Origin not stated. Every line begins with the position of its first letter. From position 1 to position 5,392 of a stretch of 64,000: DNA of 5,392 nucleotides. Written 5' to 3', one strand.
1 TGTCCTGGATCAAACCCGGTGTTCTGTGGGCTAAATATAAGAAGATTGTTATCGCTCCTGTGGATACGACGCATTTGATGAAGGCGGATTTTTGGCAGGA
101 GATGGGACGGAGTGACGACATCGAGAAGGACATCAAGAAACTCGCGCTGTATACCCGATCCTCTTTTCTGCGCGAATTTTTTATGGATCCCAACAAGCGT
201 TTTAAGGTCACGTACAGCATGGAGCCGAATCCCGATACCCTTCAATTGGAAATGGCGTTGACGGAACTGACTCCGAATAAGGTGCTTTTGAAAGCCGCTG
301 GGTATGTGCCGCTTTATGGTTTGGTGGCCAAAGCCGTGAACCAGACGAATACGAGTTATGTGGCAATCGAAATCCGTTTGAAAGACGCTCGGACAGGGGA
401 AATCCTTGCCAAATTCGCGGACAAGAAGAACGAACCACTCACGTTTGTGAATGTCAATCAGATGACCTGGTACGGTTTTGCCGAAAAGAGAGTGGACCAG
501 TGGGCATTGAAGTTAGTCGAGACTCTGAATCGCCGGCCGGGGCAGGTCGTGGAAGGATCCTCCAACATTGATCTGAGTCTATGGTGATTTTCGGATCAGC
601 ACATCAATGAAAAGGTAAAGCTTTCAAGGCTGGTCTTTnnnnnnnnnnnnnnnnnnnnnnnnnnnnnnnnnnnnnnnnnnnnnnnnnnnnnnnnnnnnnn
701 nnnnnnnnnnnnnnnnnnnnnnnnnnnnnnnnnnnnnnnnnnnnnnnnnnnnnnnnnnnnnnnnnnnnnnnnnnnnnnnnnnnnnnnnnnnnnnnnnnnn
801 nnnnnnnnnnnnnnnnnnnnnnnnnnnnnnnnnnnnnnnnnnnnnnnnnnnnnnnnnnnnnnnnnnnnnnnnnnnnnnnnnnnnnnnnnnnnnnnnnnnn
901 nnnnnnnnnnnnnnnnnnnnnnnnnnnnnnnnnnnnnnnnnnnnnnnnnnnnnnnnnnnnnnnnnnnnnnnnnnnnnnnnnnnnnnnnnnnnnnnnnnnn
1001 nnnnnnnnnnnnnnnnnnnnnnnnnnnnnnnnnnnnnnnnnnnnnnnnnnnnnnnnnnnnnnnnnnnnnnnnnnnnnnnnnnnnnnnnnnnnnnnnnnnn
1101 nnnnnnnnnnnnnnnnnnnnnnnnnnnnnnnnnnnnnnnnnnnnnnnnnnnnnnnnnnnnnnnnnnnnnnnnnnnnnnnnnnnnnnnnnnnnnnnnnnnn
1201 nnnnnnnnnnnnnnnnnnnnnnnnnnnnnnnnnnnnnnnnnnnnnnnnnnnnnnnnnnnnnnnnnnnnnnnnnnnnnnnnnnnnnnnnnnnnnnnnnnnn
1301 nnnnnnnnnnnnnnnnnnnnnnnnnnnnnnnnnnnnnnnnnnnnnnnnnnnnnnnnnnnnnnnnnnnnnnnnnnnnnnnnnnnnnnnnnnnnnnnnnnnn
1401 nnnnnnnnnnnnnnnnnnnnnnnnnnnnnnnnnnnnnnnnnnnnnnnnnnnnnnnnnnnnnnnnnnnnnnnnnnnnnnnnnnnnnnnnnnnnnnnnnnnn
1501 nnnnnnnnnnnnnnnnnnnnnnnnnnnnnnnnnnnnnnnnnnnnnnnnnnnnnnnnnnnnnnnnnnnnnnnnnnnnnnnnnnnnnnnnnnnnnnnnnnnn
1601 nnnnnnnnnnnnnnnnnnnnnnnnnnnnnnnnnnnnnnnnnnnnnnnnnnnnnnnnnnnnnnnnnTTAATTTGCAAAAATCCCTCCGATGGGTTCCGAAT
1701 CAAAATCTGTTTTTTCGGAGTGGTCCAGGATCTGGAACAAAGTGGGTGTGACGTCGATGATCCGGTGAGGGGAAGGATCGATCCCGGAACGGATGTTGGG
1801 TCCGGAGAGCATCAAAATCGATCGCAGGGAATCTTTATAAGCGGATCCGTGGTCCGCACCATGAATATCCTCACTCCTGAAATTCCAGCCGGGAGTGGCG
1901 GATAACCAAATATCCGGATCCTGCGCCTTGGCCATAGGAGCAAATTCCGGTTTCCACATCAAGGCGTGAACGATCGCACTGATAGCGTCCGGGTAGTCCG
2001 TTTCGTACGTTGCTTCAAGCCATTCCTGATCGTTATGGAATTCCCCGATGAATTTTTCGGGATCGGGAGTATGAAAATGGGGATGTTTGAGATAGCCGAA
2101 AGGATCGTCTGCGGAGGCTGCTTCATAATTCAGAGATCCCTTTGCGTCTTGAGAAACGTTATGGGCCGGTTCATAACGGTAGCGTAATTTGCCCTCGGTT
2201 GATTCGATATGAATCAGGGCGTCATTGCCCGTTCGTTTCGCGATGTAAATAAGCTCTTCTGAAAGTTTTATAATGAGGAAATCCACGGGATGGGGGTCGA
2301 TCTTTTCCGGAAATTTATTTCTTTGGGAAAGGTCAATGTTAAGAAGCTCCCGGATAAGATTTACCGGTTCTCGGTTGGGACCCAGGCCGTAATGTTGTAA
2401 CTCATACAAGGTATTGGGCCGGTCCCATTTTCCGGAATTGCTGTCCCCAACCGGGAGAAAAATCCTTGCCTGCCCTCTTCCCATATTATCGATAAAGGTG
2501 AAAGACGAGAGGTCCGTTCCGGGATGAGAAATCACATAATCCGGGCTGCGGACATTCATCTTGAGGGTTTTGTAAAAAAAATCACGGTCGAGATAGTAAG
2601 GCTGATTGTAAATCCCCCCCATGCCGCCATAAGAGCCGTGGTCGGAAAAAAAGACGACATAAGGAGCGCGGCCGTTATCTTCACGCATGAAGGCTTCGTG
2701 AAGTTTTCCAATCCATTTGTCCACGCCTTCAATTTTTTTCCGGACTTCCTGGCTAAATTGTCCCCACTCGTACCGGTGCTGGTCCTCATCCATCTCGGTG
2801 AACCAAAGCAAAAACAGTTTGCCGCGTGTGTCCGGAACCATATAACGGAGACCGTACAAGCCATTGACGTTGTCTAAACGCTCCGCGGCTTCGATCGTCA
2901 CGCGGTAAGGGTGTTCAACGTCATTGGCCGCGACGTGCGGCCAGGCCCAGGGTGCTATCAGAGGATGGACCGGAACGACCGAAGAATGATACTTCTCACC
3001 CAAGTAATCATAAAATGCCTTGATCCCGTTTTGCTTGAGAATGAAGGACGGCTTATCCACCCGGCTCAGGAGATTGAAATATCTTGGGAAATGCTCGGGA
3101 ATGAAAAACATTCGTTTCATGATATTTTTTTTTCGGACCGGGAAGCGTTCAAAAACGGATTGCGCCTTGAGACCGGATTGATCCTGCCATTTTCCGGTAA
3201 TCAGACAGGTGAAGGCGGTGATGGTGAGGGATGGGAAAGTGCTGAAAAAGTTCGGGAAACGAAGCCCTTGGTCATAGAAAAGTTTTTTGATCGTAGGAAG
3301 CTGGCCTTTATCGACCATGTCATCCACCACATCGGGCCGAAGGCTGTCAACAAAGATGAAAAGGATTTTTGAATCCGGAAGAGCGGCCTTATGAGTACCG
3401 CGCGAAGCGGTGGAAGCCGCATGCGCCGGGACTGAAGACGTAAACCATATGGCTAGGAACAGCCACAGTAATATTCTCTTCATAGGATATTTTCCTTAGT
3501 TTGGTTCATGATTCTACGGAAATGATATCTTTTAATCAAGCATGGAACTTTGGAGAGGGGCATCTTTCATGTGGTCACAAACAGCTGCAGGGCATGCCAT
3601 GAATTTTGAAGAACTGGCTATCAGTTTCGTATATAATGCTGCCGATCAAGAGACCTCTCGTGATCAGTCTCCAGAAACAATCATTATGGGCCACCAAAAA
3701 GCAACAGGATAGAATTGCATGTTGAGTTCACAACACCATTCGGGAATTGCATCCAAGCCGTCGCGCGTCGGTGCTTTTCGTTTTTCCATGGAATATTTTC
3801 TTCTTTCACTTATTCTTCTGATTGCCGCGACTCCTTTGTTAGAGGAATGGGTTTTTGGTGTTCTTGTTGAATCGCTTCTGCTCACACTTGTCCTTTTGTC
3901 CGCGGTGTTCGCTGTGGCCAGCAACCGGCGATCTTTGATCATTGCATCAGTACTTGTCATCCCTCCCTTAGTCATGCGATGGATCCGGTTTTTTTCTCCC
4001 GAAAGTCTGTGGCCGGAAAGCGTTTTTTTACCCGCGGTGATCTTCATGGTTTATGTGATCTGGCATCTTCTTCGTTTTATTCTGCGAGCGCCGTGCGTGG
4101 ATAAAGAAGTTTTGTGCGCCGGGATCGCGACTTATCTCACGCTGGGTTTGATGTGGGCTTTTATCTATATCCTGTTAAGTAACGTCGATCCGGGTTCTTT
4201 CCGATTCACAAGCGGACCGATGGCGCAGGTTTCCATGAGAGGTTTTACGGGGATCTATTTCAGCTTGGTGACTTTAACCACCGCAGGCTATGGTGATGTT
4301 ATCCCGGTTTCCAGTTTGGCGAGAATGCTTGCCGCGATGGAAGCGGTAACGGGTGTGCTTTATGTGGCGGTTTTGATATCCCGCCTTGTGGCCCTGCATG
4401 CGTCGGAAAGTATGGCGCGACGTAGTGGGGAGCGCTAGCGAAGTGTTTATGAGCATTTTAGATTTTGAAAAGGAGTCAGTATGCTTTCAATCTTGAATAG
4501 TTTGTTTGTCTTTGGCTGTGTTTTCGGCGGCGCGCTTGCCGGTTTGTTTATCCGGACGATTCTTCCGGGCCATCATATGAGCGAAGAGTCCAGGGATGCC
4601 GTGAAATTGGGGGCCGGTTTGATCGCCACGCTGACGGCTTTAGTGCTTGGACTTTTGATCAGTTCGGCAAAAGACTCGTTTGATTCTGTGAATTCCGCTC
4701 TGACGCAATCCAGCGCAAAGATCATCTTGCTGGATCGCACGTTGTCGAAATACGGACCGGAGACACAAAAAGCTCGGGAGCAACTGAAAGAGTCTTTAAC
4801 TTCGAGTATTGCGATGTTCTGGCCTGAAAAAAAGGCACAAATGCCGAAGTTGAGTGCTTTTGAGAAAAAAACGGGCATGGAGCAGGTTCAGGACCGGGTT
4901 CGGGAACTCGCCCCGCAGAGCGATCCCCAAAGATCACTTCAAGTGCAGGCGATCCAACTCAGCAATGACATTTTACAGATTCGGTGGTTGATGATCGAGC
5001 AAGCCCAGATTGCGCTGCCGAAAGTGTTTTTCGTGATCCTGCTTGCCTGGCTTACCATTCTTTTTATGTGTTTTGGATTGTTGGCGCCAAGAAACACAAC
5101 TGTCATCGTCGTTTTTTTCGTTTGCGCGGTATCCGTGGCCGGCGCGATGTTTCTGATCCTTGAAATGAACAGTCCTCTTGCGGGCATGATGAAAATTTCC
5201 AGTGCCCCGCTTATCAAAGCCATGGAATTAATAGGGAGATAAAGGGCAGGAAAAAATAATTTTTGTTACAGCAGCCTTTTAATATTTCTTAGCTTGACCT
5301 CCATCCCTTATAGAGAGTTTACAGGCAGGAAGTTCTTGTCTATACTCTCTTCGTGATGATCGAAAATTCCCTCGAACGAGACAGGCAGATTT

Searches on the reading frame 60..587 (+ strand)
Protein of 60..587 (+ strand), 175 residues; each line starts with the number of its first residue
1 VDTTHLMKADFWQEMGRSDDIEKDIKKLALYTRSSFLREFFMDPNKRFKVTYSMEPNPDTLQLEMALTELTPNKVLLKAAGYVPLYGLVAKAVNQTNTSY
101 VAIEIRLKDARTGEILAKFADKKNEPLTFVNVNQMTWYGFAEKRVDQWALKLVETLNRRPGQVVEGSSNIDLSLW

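Call 51: search_protein_families(library=pfam, proteins=[window:60-587:+], max_evalue=0.001)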
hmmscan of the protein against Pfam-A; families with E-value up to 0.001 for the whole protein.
window:60-587:+ (175 aa): 1 family
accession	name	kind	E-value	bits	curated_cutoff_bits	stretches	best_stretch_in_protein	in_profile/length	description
PF11769.13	DUF3313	-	3e-10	40.6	26.1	1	22-150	59-185/187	Protein of unknown function (DUF3313)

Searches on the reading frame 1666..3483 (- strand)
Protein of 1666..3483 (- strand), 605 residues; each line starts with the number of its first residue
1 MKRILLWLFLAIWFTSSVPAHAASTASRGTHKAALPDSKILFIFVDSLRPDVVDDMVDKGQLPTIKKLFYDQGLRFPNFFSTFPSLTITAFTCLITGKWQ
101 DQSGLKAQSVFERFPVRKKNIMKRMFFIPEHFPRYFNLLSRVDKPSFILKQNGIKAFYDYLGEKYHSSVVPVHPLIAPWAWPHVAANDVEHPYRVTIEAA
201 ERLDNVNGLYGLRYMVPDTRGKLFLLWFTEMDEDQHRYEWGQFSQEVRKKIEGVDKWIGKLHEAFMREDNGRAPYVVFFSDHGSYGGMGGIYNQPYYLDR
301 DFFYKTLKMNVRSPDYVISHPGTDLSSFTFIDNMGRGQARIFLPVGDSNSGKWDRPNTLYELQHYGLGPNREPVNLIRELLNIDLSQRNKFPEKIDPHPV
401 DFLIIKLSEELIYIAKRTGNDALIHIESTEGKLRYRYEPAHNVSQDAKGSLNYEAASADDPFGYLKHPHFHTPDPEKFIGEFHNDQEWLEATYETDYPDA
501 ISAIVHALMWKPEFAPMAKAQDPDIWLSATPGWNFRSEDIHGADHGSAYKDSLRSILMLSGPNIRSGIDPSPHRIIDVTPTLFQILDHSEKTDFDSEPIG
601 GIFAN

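Call 51: search_protein_families(library=pfam, proteins=[window:1666-3483:-], max_evalue=0.001)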
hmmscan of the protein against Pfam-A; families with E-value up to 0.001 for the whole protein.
window:1666-3483:- (605 aa): 2 families
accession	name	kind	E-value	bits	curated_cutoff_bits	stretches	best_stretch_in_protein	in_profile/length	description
PF01663.27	Phosphodiest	-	5.1e-20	72.8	23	1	41-283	2-220/342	Type I phosphodiesterase / nucleotide pyrophosphatase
PF00884.28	Sulfatase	-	1e-05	25.5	25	0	249-291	208-250/301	Sulfatase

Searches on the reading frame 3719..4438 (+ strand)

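Call 7: search_protein_families(library=pfam, proteins=[window:3719-4438:+], max_evalue=0.001)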
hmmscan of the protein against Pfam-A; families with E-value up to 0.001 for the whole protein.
window:3719-4438:+ (239 aa): 1 family
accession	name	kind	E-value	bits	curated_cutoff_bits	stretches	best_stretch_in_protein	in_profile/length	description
PF07885.22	Ion_trans_2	-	4.2e-12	46.2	22.5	1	141-224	4-74/79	Ion channel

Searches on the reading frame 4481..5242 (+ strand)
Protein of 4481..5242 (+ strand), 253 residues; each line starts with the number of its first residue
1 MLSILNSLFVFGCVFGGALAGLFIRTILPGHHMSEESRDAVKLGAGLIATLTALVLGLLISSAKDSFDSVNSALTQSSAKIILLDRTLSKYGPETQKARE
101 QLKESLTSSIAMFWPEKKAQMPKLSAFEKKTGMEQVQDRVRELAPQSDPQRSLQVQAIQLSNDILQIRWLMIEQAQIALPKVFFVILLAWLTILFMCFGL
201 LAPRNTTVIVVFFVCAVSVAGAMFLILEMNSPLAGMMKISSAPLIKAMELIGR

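Call 7: search_protein_families(library=pfam, proteins=[window:4481-5242:+], max_evalue=0.001)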
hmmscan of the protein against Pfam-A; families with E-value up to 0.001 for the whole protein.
window:4481-5242:+ (253 aa): 1 family
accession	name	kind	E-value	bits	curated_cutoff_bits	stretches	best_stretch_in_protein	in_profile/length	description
PF14023.12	Bestrophin-like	-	6.1e-35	121.3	32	1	13-244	2-232/232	Bestrophin-like domain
